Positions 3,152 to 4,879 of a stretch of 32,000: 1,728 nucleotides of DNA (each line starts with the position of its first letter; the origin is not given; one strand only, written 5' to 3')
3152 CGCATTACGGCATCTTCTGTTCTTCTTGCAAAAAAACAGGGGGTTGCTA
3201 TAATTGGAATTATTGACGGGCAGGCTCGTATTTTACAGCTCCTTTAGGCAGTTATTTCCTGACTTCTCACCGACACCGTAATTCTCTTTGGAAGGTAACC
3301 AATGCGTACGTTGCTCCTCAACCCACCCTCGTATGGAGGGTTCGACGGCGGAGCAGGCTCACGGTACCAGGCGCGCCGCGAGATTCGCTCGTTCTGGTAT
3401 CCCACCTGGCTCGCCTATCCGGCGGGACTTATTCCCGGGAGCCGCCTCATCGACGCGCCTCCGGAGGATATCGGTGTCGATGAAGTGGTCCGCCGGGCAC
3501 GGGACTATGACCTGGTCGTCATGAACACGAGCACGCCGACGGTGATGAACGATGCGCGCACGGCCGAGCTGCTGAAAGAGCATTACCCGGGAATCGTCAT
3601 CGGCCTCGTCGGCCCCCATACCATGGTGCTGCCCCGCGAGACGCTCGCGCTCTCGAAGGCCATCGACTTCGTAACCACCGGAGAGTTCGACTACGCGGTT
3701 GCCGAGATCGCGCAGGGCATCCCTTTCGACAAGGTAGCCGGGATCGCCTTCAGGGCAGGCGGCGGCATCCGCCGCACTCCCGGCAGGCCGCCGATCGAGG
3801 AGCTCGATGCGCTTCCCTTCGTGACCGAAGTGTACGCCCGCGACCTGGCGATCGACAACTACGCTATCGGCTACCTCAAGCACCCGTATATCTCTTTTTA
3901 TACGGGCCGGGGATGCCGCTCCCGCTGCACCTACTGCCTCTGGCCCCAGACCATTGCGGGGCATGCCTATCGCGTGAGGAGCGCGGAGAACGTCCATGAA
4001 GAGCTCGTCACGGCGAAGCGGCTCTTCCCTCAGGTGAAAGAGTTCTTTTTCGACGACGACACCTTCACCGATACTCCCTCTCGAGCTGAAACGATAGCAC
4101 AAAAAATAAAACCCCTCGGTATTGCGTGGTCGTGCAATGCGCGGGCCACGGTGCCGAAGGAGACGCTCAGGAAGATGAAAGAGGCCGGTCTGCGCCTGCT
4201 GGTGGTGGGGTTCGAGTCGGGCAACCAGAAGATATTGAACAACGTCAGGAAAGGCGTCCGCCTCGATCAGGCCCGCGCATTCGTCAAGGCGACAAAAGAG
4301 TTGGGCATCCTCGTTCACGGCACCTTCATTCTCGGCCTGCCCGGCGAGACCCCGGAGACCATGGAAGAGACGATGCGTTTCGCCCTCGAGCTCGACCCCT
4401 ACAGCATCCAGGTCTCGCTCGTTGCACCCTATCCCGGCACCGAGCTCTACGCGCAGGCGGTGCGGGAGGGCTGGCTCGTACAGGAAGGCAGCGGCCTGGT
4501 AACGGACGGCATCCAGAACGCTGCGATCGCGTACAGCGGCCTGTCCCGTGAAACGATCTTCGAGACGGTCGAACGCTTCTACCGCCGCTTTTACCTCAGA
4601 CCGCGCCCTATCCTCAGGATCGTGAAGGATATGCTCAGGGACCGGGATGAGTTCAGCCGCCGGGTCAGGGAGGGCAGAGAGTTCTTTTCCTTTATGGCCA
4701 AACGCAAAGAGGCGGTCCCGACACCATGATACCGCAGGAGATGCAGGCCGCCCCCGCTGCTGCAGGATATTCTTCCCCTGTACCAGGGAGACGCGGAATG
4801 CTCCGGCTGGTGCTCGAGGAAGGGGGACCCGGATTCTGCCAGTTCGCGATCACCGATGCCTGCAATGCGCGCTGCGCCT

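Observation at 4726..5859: Additional, non-canonical radical SAM enzyme translationally coupled between hpnJ and hpnK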

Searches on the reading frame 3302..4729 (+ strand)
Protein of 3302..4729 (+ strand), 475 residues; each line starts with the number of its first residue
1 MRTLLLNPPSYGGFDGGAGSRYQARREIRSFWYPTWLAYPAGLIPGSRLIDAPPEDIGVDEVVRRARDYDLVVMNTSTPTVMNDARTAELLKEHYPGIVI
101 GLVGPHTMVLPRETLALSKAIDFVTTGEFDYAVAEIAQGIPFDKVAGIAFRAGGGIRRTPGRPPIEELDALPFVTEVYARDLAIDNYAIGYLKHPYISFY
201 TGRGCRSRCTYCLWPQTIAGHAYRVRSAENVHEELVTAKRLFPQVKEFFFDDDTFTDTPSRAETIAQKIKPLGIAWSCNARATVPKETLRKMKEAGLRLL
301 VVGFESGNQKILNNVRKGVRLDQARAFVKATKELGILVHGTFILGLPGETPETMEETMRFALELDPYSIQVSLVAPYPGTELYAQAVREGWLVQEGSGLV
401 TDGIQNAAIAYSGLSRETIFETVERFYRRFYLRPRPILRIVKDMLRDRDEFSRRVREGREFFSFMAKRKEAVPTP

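Call 6: search_protein_families(library=ncbifam, proteins=[window:3302-4729:+], max_evalue=0.00001)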
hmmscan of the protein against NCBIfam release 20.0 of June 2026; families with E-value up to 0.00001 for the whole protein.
window:3302-4729:+ (475 aa): 24 families
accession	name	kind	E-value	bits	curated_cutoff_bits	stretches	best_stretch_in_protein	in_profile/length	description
TIGR03471.1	HpnJ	equivalog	1.8e-215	716.3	577.6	1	1-469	1-471/472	hopanoid biosynthesis associated radical SAM protein HpnJ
TIGR02026.1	BchE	equivalog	1.1e-40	139.9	481.35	1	27-454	15-446/497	magnesium-protoporphyrin IX monomethyl ester anaerobic oxidative cyclase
NF050148.1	rSAM_ApyD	equivalog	2.7e-38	131.8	750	1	82-386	88-393/645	RiPP biosynthesis radical SAM protein ApyD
NF038361.1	rSAM_Sden_1168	equivalog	2.4e-35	122.1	575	1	68-430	140-515/560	Sden_1168 family B12-binding radical SAM P-methyltransferase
TIGR04479.1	bcpD_PhpK_rSAM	subfamily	1.1e-26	93.4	600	1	135-366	190-411/504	PhpK family radical SAM P-methyltransferase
TIGR04072.2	rSAM_ladder_B12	equivalog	1.5e-26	93.1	360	1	191-396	174-382/443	lipid biosynthesis B12-binding/radical SAM protein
TIGR03975.1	rSAM_ocin_1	subfamily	4.9e-24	84.8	281.85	1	89-359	149-425/606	RiPP maturation radical SAM C-methyltransferase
TIGR04014.1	B12_SAM_MJ_0865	equivalog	1.3e-23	83.5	360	2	284-387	256-359/434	methyl-coenzyme M reductase glutamine C-methyltransferase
NF033070.1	rSAM_AprD4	equivalog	6e-21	74.9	500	1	199-395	199-399/456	AprD4 family radical SAM diol-dehydratase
TIGR04367.1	HpnR_B12_rSAM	equivalog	1.6e-19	69.8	650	1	91-388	84-375/490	hopanoid C-3 methylase HpnR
TIGR04013.1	B12_SAM_MJ_1487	hypoth_equivalog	1.2e-18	67.2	251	2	298-385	267-356/382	TIGR04013 family B12-binding domain/radical SAM domain-containing protein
NF033712.0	B12_rSAM_KedN5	subfamily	2.7e-13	49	700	1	86-378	80-378/624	KedN5 family methylcobalamin-dependent radical SAM C-methyltransferase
TIGR04385.1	B12_rSAM_cofa1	equivalog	3.4e-13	49.6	450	1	76-360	78-360/438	B12 lower ligand biosynthesis radical SAM protein BzaD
TIGR04295.1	B12_rSAM_oligo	hypoth_equivalog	1.6e-11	43.6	400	1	86-273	92-273/422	TIGR04295 family B12-binding domain-containing radical SAM protein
NF045585.1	rSAM_slr0320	equivalog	2.2e-11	43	775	1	195-365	234-410/511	photosystem II high light acclimation radical SAM protein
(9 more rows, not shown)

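Call 7: search_protein_families(library=pfam, proteins=[window:3302-4729:+], max_evalue=0.001)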
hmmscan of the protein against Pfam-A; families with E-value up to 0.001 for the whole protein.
window:3302-4729:+ (475 aa): 2 families
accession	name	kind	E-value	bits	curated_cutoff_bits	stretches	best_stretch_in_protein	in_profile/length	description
PF04055.27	Radical_SAM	-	1.5e-23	84.2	29.5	1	201-361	3-166/166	Radical SAM superfamily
PF02310.24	B12-binding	-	6.8e-10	39.3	32.1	1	27-136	7-120/121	B12 binding domain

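Call 37: search_dna_similar(query=window:3302-4729:+, collection=plasmids, mode=protein, max_evalue=1e-60, max_rows=40)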
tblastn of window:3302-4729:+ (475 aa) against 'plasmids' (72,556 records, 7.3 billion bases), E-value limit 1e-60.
Records with a match: 22; places in all: 22; records where one place covers at least 80% of the query: 22.
Best place of each record, by identity: <60% 22.
By first word of the organism name: Mycetohabitans 9; Paraburkholderia 4; Caballeronia 3; Lawsonia 3; Burkholderia 2; Methylobacterium 1.
By predicted mobility (MOB-suite, as given by PLSDB): non-mobilizable 18; mobilizable 3; conjugative 1.
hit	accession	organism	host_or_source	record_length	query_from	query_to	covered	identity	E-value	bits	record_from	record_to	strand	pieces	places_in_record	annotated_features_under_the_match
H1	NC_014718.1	Mycetohabitans rhizoxinica HKI 454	-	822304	1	474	100%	55.8%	2e-144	464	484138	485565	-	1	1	hpnJ: hopanoid biosynthesis associated radical SAM protein HpnJ | hpnK: hopanoid biosynthesis-associated protein HpnK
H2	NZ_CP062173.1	Mycetohabitans rhizoxinica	Rhizopus microsporus,bacterial ...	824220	1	474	100%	55.8%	2e-144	463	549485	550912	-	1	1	hpnJ: hopanoid biosynthesis associated radical SAM protein HpnJ | hpnK: hopanoid biosynthesis-associated protein HpnK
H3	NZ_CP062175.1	Mycetohabitans rhizoxinica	Rhizopus microsporus,bacterial culture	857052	1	474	100%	55.8%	2e-144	463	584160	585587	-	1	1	hpnJ: hopanoid biosynthesis associated radical SAM protein HpnJ | hpnK: hopanoid biosynthesis-associated protein HpnK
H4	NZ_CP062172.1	Mycetohabitans rhizoxinica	Rhizopus microsporus,bacterial ...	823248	1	469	99%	55.9%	1e-144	464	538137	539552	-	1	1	hpnJ: hopanoid biosynthesis associated radical SAM protein HpnJ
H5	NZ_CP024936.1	Paraburkholderia graminis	soil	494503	1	465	98%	56.4%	5e-145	466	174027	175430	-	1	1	hpnJ: hopanoid biosynthesis associated radical SAM protein HpnJ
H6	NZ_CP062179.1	Mycetohabitans endofungorum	Rhizopus microsporus,bacterial ...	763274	1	465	98%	56.4%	6e-145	465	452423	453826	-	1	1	hpnJ: hopanoid biosynthesis associated radical SAM protein HpnJ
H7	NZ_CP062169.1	Mycetohabitans endofungorum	Rhizopus microsporus,bacterial ...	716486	1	465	98%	56.2%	8e-144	462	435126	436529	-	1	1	hpnJ: hopanoid biosynthesis associated radical SAM protein HpnJ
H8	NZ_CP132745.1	Mycetohabitans endofungorum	-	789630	1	469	99%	55.5%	6e-144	462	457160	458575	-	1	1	hpnJ: hopanoid biosynthesis associated radical SAM protein HpnJ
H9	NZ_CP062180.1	Mycetohabitans endofungorum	Rhizopus microsporus,bacterial ...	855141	1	469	99%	55.5%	1e-143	461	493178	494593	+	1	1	hpnJ: hopanoid biosynthesis associated radical SAM protein HpnJ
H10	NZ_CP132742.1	Mycetohabitans endofungorum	Rhizopus microsporus,culture isolated ...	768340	1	469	99%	55.3%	1e-142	459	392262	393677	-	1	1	hpnJ: hopanoid biosynthesis associated radical SAM protein HpnJ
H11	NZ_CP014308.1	Burkholderia sp. PAMC 26561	single cell,lichen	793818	1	469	99%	54.5%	3e-140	452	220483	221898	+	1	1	hpnJ: hopanoid biosynthesis associated radical SAM protein HpnJ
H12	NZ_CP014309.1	Burkholderia sp. PAMC 26561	single cell,lichen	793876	1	469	99%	54.5%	3e-140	452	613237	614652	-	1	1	hpnJ: hopanoid biosynthesis associated radical SAM protein HpnJ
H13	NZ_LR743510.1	Methylobacterium bullatum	-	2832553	1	469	99%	53.9%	7e-145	465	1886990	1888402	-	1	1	none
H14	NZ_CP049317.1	Caballeronia sp. SBC2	whole organism,soil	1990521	1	465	98%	53.8%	1e-139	450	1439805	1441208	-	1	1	none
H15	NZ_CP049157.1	Caballeronia sp. SBC1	whole organism,soil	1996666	1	465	98%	53.8%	1e-139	450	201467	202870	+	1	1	none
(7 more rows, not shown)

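Call 38: get_annotated_region(hit=H5, flank=8000)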
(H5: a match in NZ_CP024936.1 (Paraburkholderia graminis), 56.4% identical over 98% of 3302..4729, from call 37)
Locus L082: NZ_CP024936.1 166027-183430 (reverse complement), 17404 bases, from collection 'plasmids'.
description: Paraburkholderia graminis strain PHS1 plasmid pPHS1_P, complete sequence
organism: Paraburkholderia graminis (NCBI taxid 60548)
taxonomy: Bacteria; Pseudomonadota; Betaproteobacteria; Burkholderiales; Burkholderiaceae; Paraburkholderia; Paraburkholderia graminis
host: -; source: soil; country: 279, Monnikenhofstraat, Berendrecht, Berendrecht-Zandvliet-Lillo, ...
typing (MOB-suite, as given by PLSDB): conjugative; relaxase MOBP; mating-pair formation MPF_F
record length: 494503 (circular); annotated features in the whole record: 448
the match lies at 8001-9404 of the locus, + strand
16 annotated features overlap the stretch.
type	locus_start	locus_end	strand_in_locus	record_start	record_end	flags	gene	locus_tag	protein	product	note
CDS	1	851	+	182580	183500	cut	-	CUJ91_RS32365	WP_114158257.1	LysR family transcriptional regulator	-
CDS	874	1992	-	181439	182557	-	-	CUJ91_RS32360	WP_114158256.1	amidohydrolase family protein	-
CDS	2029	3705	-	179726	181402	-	-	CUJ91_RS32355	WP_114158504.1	cation acetate symporter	GO:0006847 - plasma membrane acetate transport [Evidence IEA]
CDS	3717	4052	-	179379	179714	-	-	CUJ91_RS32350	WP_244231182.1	DUF485 domain-containing protein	-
CDS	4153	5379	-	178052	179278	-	-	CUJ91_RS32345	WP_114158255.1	FAD binding domain-containing protein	-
CDS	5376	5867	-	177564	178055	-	-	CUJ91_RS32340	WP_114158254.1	VOC family protein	-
CDS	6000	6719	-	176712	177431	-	-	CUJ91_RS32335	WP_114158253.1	TetR/AcrR family transcriptional regulator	GO:0006355 - regulation of DNA-templated transcription [Evidence IEA]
CDS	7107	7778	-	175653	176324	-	-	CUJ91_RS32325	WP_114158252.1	IS6 family transposase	-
CDS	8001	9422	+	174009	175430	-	hpnJ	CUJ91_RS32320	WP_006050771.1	hopanoid biosynthesis associated radical SAM protein HpnJ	-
CDS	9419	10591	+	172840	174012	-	hpnI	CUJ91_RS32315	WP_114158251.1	bacteriohopanetetrol glucosamine biosynthesis glycosyltransferase HpnI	-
CDS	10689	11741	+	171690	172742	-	-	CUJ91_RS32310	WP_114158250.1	lysylphosphatidylglycerol synthase domain-containing protein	-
CDS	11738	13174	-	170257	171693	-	-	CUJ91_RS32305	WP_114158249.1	ATP-binding protein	-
CDS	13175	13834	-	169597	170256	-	-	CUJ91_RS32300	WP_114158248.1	response regulator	GO:0000160 - phosphorelay signal transduction system [Evidence IEA]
CDS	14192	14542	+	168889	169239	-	-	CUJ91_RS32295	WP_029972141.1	hypothetical protein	-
CDS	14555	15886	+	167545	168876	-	hpnI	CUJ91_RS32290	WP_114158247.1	bacteriohopanetetrol glucosamine biosynthesis glycosyltransferase HpnI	-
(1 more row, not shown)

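Call 42: get_annotated_region(hit=H13, flank=10000)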
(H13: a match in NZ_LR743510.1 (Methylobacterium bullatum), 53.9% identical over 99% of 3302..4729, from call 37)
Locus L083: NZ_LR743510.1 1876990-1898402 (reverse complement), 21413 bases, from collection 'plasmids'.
description: Methylobacterium bullatum isolate mbul2 plasmid 1
organism: Methylobacterium bullatum (NCBI taxid 570505)
taxonomy: Bacteria; Pseudomonadota; Alphaproteobacteria; Hyphomicrobiales; Methylobacteriaceae; Methylobacterium; Methylobacterium bullatum
host: -; source: -; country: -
typing (MOB-suite, as given by PLSDB): non-mobilizable
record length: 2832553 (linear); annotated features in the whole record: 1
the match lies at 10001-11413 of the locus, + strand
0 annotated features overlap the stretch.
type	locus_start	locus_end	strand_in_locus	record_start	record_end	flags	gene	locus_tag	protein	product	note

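Call 43: get_annotated_region(hit=H1, flank=8000)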
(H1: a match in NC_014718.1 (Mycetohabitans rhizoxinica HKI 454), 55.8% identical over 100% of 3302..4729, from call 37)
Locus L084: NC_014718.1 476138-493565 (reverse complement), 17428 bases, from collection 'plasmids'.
description: Mycetohabitans rhizoxinica HKI 454 plasmid pBRH01, complete sequence
organism: Mycetohabitans rhizoxinica HKI 454 (NCBI taxid 882378)
taxonomy: Bacteria; Pseudomonadota; Betaproteobacteria; Burkholderiales; Burkholderiaceae; Mycetohabitans; Mycetohabitans rhizoxinica; Mycetohabitans rhizoxinica HKI 454
host: -; source: -; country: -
typing (MOB-suite, as given by PLSDB): non-mobilizable
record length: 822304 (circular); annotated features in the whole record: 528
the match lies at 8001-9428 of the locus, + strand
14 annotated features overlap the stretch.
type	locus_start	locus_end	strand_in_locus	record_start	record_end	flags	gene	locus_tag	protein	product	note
CDS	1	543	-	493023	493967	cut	-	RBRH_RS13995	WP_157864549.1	hypothetical protein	-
CDS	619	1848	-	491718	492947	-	-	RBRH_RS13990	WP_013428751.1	YcaO-like family protein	-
CDS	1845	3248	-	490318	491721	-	-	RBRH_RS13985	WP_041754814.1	TfuA-like protein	-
CDS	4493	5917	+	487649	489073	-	-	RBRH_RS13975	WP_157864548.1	F-box domain-containing protein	-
CDS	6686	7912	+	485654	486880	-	hpnI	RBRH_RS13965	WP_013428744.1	bacteriohopanetetrol glucosamine biosynthesis glycosyltransferase HpnI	-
CDS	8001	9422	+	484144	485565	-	hpnJ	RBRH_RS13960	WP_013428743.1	hopanoid biosynthesis associated radical SAM protein HpnJ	-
CDS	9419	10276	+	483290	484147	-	hpnK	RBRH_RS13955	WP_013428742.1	hopanoid biosynthesis-associated protein HpnK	GO:0005975 - carbohydrate metabolic process [Evidence IEA]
CDS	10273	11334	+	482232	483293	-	-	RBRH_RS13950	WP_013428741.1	lysylphosphatidylglycerol synthase domain-containing protein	-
CDS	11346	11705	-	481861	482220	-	-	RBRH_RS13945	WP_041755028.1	DUF3564 domain-containing protein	-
CDS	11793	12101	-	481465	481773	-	-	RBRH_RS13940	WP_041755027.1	DUF1488 domain-containing protein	-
CDS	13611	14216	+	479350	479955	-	-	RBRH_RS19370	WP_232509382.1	hypothetical protein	-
CDS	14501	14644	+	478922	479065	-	-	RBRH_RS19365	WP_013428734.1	hypothetical protein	-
CDS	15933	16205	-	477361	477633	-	-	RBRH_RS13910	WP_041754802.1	hypothetical protein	-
CDS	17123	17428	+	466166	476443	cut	-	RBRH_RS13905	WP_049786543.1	non-ribosomal peptide synthetase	-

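Call 45: find_related_loci(query=A2, collection=metagenome_contigs, flank=6000)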
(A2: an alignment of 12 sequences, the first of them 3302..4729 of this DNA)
Query A2 (475 aa) in metagenome_contigs; peptide patterns used: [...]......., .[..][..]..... (x = any residue, [..] = any of these).
600 stretches matched a pattern (row limit reached: there are more); 596 encode a relative of the query (tblastn E <= 1e-3); the best 80 are kept; 80 distinct loci.
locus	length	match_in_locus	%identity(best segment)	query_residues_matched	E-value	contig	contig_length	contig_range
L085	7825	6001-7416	76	1-472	0e+0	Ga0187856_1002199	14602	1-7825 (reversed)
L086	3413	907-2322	76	1-472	0e+0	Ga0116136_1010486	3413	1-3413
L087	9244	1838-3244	65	2-471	0e+0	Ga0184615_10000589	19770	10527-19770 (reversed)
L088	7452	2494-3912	66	1-470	0e+0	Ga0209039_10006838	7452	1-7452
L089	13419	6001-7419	64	1-470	0e+0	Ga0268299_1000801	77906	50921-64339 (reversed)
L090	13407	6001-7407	59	2-469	0e+0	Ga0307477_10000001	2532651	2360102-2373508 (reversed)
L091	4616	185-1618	60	1-475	0e+0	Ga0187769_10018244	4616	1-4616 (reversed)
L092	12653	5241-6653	58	2-469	0e+0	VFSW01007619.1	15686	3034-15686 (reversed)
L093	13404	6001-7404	59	1-468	0e+0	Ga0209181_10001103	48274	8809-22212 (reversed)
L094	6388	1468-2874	57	2-469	0e+0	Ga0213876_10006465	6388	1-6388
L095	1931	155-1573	63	1-470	0e+0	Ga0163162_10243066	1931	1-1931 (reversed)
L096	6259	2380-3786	57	2-469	0e+0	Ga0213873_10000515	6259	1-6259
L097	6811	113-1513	58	2-468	0e+0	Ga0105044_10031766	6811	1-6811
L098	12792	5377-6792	57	1-469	0e+0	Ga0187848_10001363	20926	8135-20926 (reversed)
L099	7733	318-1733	58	2-470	0e+0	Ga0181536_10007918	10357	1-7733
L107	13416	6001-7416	57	2-470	0e+0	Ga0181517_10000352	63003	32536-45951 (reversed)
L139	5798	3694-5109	54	1-469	0e+0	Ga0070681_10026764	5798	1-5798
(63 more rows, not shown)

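Call 56: search_protein_families(library=ncbifam, proteins=[L092:3793-4893:+, L107:4526-5626:+, L139:1789-2895:+], max_evalue=0.000001)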
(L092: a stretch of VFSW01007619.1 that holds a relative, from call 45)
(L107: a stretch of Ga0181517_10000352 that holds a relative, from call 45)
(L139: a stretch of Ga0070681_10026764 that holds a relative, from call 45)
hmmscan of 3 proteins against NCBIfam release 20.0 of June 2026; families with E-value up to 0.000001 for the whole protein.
L092:3793-4893:+ (367 aa): 14 families
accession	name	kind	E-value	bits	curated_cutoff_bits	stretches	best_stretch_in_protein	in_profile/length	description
TIGR03470.1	HpnH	equivalog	6.7e-108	360.5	225.05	2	161-367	120-314/318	adenosyl-hopene transferase HpnH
TIGR03961.1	rSAM_PTO1314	hypoth_equivalog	1.3e-10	41.1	306.05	0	168-367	120-307/332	PTO1314 family radical SAM protein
TIGR04051.1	rSAM_NirJ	equivalog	1.1e-09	37.8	515.45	0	163-234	99-169/354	heme d1 biosynthesis radical SAM protein NirJ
TIGR04054.1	rSAM_NirJ1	equivalog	4.5e-09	35.4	650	0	166-269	136-242/387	putative heme d1 biosynthesis radical SAM protein NirJ1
TIGR04053.2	TIGR04053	equivalog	5.5e-09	35.7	395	0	168-233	113-178/366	TIGR04053 family radical SAM/SPASM domain-containing protein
TIGR02666.1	moaA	equivalog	6.6e-09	35.2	284.05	0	37-119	19-110/336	GTP 3',8-cyclase MoaA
TIGR04347.1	pseudo_SAM_Halo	equivalog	5e-08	32.6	525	0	166-238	138-209/390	TIGR04347 family pseudo-SAM/SPASM protein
TIGR04167.1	rSAM_SeCys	equivalog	7.8e-08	31.9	300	0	29-125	9-106/303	arsenosugar biosynthesis radical SAM (seleno)protein ArsS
TIGR04250.1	SCM_rSAM_ScmE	equivalog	1.7e-07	30.5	400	0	36-123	11-100/358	SynChlorMet cassette radical SAM/SPASM protein ScmE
TIGR04133.1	rSAM_w_lipo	hypoth_equivalog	3e-07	29.7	425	0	9-118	7-120/350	TIGR04133 family radical SAM/SPASM protein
TIGR04546.1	rSAM_ahbC_deAc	equivalog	3.1e-07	29.5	650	0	33-120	44-133/390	12,18-didecarboxysiroheme deacetylase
TIGR04545.1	rSAM_ahbD_hemeb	equivalog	6.7e-07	29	500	0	171-238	105-172/339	heme b synthase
NF049973.1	radical_Rv1681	equivalog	7.2e-07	28.4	380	0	37-123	81-168/326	Rv1681 family radical SAM protein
TIGR02668.1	moaA_archaeal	equivalog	9.7e-07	28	325.25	0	36-118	18-103/303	GTP 3',8-cyclase MoaA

L107:4526-5626:+ (367 aa): 17 families
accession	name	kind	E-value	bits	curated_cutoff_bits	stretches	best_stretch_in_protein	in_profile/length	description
TIGR03470.1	HpnH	equivalog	9.6e-110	366.5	225.05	2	161-367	120-314/318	adenosyl-hopene transferase HpnH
TIGR03961.1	rSAM_PTO1314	hypoth_equivalog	9e-12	44.9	306.05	0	168-367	120-307/332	PTO1314 family radical SAM protein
TIGR04051.1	rSAM_NirJ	equivalog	2.8e-11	43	515.45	0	164-239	100-174/354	heme d1 biosynthesis radical SAM protein NirJ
TIGR02666.1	moaA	equivalog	8.8e-11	41.3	284.05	0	37-118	19-109/336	GTP 3',8-cyclase MoaA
TIGR04054.1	rSAM_NirJ1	equivalog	1.1e-09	37.4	650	0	33-120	41-130/387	putative heme d1 biosynthesis radical SAM protein NirJ1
TIGR04053.2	TIGR04053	equivalog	5e-09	35.9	395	0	168-234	113-179/366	TIGR04053 family radical SAM/SPASM domain-containing protein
TIGR02668.1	moaA_archaeal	equivalog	5.3e-09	35.5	325.25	0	36-117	18-102/303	GTP 3',8-cyclase MoaA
TIGR04546.1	rSAM_ahbC_deAc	equivalog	6.5e-09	35.1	650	0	35-119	46-132/390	12,18-didecarboxysiroheme deacetylase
TIGR04133.1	rSAM_w_lipo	hypoth_equivalog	7.8e-09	34.9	425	0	17-120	14-121/350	TIGR04133 family radical SAM/SPASM protein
NF001199.0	PRK00164.2-1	equivalog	1e-08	34.7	231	0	35-116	19-103/308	GTP 3',8-cyclase MoaA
TIGR04347.1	pseudo_SAM_Halo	equivalog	1.2e-07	31.4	525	0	167-236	139-207/390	TIGR04347 family pseudo-SAM/SPASM protein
TIGR04349.1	rSAM_QueE_gams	hypoth_equivalog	2.1e-07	30.8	300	1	35-111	26-100/210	7-carboxy-7-deazaguanine synthase QueE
TIGR04545.1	rSAM_ahbD_hemeb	equivalog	2.8e-07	30.3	500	0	35-120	7-94/339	heme b synthase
TIGR04167.1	rSAM_SeCys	equivalog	3e-07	30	300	0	29-124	9-105/303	arsenosugar biosynthesis radical SAM (seleno)protein ArsS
TIGR04317.1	W_rSAM_matur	equivalog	3.7e-07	29.6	380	0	30-118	6-97/349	tungsten cofactor oxidoreductase radical SAM maturase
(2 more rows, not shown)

L139:1789-2895:+ (369 aa): 17 families
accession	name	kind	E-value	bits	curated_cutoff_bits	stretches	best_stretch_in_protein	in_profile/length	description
TIGR03470.1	HpnH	equivalog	2.1e-107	358.8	225.05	2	162-369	119-314/318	adenosyl-hopene transferase HpnH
TIGR03961.1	rSAM_PTO1314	hypoth_equivalog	3.8e-12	46.2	306.05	0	169-369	119-307/332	PTO1314 family radical SAM protein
TIGR04051.1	rSAM_NirJ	equivalog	7.8e-12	44.8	515.45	0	161-241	95-174/354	heme d1 biosynthesis radical SAM protein NirJ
TIGR04054.1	rSAM_NirJ1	equivalog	1.8e-10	40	650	0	32-119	40-129/387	putative heme d1 biosynthesis radical SAM protein NirJ1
TIGR04347.1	pseudo_SAM_Halo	equivalog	5.2e-10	39.1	525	0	165-240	135-209/390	TIGR04347 family pseudo-SAM/SPASM protein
TIGR04053.2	TIGR04053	equivalog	1.4e-09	37.6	395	0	169-236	112-179/366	TIGR04053 family radical SAM/SPASM domain-containing protein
TIGR02666.1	moaA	equivalog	1.5e-09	37.3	284.05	0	37-119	19-110/336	GTP 3',8-cyclase MoaA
TIGR04133.1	rSAM_w_lipo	hypoth_equivalog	3.8e-09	35.9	425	0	30-118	26-120/350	TIGR04133 family radical SAM/SPASM protein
TIGR04546.1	rSAM_ahbC_deAc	equivalog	8e-09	34.8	650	0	9-121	24-134/390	12,18-didecarboxysiroheme deacetylase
TIGR04317.1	W_rSAM_matur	equivalog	8.8e-09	34.9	380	1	30-140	6-118/349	tungsten cofactor oxidoreductase radical SAM maturase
TIGR04167.1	rSAM_SeCys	equivalog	2.8e-08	33.3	300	0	28-125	8-106/303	arsenosugar biosynthesis radical SAM (seleno)protein ArsS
NF001199.0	PRK00164.2-1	equivalog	4.1e-08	32.7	231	0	35-117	19-104/308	GTP 3',8-cyclase MoaA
TIGR02668.1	moaA_archaeal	equivalog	5.7e-08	32.1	325.25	0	36-118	18-103/303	GTP 3',8-cyclase MoaA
TIGR04250.1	SCM_rSAM_ScmE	equivalog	1.2e-07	31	400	0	36-123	11-100/358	SynChlorMet cassette radical SAM/SPASM protein ScmE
NF049973.1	radical_Rv1681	equivalog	2.8e-07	29.8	380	0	36-122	80-167/326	Rv1681 family radical SAM protein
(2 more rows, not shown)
